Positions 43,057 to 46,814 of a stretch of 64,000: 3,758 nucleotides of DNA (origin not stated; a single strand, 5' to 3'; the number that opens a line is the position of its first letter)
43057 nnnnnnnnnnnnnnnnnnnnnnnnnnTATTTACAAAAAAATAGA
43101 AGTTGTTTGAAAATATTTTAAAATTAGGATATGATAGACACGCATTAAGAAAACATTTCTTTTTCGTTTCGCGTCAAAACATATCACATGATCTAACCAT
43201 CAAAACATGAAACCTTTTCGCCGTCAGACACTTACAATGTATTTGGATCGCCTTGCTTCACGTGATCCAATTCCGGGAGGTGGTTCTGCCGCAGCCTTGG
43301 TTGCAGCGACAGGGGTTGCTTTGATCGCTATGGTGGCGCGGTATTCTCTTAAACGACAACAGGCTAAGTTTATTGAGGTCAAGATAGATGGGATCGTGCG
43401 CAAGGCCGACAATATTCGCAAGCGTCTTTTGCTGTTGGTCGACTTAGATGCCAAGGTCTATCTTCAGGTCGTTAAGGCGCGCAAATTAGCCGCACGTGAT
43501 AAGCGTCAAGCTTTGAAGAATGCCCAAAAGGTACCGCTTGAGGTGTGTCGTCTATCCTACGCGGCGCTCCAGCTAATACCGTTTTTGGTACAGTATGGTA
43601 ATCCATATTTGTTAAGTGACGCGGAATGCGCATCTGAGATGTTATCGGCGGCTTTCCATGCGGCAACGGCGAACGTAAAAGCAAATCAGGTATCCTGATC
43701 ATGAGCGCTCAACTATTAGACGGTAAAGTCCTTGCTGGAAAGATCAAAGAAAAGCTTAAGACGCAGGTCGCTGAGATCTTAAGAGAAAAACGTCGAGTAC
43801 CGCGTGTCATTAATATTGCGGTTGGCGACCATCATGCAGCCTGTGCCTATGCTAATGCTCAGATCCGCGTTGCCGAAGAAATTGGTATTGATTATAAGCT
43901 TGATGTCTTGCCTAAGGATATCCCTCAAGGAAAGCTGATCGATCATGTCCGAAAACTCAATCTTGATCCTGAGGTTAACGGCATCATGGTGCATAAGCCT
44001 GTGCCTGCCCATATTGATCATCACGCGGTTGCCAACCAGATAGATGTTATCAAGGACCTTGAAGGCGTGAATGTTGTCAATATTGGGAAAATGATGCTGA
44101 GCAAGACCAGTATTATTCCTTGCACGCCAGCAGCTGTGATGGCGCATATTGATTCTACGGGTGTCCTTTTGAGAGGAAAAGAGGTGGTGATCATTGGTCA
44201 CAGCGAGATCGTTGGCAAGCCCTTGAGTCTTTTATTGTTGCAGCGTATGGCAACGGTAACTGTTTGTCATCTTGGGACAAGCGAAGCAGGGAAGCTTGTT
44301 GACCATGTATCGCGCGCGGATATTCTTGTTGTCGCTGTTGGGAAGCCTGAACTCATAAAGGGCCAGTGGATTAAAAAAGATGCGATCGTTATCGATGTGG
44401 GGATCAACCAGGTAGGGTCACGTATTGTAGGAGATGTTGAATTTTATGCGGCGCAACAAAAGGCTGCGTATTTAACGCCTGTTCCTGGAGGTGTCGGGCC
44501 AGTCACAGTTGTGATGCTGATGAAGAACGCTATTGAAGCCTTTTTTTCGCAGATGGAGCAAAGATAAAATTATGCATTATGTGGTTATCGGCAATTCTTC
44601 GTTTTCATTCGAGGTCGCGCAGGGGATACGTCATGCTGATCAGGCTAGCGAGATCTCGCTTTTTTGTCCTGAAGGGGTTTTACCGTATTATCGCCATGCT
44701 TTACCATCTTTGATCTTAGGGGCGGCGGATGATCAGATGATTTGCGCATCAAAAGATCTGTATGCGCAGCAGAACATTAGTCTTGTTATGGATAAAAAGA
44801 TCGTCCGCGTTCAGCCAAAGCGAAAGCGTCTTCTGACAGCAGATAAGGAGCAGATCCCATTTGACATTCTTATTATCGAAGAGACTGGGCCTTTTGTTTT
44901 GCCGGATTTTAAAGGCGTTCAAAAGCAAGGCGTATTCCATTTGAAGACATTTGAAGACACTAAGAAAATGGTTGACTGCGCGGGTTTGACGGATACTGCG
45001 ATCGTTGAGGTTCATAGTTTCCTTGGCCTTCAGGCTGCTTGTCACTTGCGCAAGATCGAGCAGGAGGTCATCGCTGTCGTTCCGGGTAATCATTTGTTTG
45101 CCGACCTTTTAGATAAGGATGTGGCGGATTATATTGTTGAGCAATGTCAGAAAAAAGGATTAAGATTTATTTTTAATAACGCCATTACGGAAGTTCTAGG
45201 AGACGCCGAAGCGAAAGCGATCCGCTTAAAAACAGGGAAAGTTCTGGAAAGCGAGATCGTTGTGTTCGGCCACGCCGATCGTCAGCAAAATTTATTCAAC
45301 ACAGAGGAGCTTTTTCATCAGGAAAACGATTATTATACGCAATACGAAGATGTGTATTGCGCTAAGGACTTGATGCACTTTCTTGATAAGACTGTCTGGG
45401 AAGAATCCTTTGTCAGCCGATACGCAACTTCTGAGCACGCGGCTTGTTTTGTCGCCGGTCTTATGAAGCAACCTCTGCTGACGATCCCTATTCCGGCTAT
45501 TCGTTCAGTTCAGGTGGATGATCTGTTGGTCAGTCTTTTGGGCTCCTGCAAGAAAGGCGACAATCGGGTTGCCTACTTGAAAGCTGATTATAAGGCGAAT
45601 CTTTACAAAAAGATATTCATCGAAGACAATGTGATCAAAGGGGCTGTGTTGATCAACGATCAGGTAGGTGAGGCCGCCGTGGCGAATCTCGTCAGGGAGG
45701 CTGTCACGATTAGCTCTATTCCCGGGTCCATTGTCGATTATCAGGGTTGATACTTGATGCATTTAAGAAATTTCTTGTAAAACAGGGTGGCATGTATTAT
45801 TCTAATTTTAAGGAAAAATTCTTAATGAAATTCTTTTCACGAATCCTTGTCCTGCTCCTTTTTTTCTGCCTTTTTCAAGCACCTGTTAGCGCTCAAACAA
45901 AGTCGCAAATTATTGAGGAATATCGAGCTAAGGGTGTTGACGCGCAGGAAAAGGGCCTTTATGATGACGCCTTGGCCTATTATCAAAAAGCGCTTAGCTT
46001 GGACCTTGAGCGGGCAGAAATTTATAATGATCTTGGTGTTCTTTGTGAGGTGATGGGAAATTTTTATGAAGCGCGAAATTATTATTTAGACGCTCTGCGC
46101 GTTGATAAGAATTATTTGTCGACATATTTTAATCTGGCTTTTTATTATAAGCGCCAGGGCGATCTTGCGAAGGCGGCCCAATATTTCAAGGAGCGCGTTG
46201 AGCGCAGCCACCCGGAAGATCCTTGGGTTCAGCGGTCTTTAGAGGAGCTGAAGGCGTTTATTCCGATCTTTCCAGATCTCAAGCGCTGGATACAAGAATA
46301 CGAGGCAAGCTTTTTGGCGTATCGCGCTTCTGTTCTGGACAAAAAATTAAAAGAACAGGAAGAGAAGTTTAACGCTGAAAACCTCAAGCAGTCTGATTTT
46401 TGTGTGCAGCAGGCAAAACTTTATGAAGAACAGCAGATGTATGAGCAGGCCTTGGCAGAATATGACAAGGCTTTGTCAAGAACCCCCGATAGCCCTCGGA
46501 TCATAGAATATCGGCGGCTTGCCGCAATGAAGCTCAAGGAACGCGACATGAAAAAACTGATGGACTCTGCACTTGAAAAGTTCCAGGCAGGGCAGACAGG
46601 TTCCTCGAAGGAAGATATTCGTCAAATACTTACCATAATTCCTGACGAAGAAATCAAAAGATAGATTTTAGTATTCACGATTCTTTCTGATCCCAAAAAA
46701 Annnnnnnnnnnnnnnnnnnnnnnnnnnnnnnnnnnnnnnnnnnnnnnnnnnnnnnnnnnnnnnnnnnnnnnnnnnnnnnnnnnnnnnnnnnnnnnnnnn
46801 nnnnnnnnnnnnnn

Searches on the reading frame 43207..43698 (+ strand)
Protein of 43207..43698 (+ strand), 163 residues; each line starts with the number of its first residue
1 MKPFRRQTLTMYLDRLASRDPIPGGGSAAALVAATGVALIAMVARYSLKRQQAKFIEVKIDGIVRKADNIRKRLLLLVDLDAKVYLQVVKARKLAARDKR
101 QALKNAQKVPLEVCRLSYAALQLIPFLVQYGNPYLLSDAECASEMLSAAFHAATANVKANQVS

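Call 81: search_protein_families(library=pfam, proteins=[window:43207-43698:+], max_evalue=0.00001)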
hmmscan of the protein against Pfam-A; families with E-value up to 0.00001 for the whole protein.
window:43207-43698:+ (163 aa): 1 family
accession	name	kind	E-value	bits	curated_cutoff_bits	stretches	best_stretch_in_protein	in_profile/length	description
PF04961.17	FTCD_C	-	5.8e-41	140.6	24.5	1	9-160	2-163/182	Formiminotransferase-cyclodeaminase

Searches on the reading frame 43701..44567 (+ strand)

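Call 81: search_protein_families(library=pfam, proteins=[window:43701-44567:+], max_evalue=0.00001)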
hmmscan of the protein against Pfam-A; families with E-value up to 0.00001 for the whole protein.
window:43701-44567:+ (288 aa): 2 families
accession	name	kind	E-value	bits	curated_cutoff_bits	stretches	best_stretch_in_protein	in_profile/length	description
PF02882.25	THF_DHG_CYH_C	-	7.3e-60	201.3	27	1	126-281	3-156/160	Tetrahydrofolate dehydrogenase/cyclohydrolase, NAD(P)-binding domain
PF00763.28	THF_DHG_CYH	-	4.5e-28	98.3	32.8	1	6-121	1-115/115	Tetrahydrofolate dehydrogenase/cyclohydrolase, catalytic domain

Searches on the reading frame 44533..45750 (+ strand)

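Call 81: search_protein_families(library=pfam, proteins=[window:44533-45750:+], max_evalue=0.00001)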
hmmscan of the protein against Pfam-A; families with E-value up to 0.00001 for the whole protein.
window:44533-45750:+ (405 aa): 3 families
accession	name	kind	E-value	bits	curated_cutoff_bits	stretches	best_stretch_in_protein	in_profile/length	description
PF07992.20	Pyr_redox_2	-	6.4e-18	65.6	26.1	1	15-246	2-234/291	Pyridine nucleotide-disulphide oxidoreductase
PF00070.33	Pyr_redox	-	7.9e-11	42.8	22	1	163-233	9-80/82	Pyridine nucleotide-disulphide oxidoreductase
PF18267.7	Rubredoxin_C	-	5.5e-06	26.7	25.9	0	336-378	15-57/70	Rubredoxin NAD+ reductase C-terminal domain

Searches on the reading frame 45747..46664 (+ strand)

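Call 81: search_protein_families(library=pfam, proteins=[window:45747-46664:+], max_evalue=0.00001)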
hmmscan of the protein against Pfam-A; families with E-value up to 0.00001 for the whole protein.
window:45747-46664:+ (305 aa): 11 families
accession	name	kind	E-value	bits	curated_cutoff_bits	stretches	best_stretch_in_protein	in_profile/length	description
PF07719.23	TPR_2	-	1.6e-19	68.8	27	0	90-123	1-34/34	Tetratricopeptide repeat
PF00515.34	TPR_1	-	4.1e-16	58.5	27.8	0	90-123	1-34/34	Tetratricopeptide repeat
PF13181.12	TPR_8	-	7.8e-16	57.3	25.7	0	217-248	2-33/34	Tetratricopeptide repeat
PF13424.12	TPR_12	-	2.7e-15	56.7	30.1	2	89-152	2-73/77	Tetratricopeptide repeat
PF13428.12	TPR_14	-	1.1e-14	53.9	23.5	0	222-256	7-39/44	Tetratricopeptide repeat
PF13414.12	TPR_11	-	3.2e-13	49.6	26.8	0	68-98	6-36/42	TPR repeat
PF13432.12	TPR_16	-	1.1e-09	39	32.7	0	61-118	2-59/65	Tetratricopeptide repeat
PF14559.12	TPR_19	-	3.9e-08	33.9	25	0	68-123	3-58/68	Tetratricopeptide repeat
PF13431.12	TPR_17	-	4.4e-08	33.2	24.4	0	112-144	1-33/34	Tetratricopeptide repeat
PF13374.12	TPR_10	-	2.4e-07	31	27.5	0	125-149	3-27/42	Tetratricopeptide repeat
PF13176.12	TPR_7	-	3.3e-07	30.3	27.9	0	68-89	11-32/36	Tetratricopeptide repeat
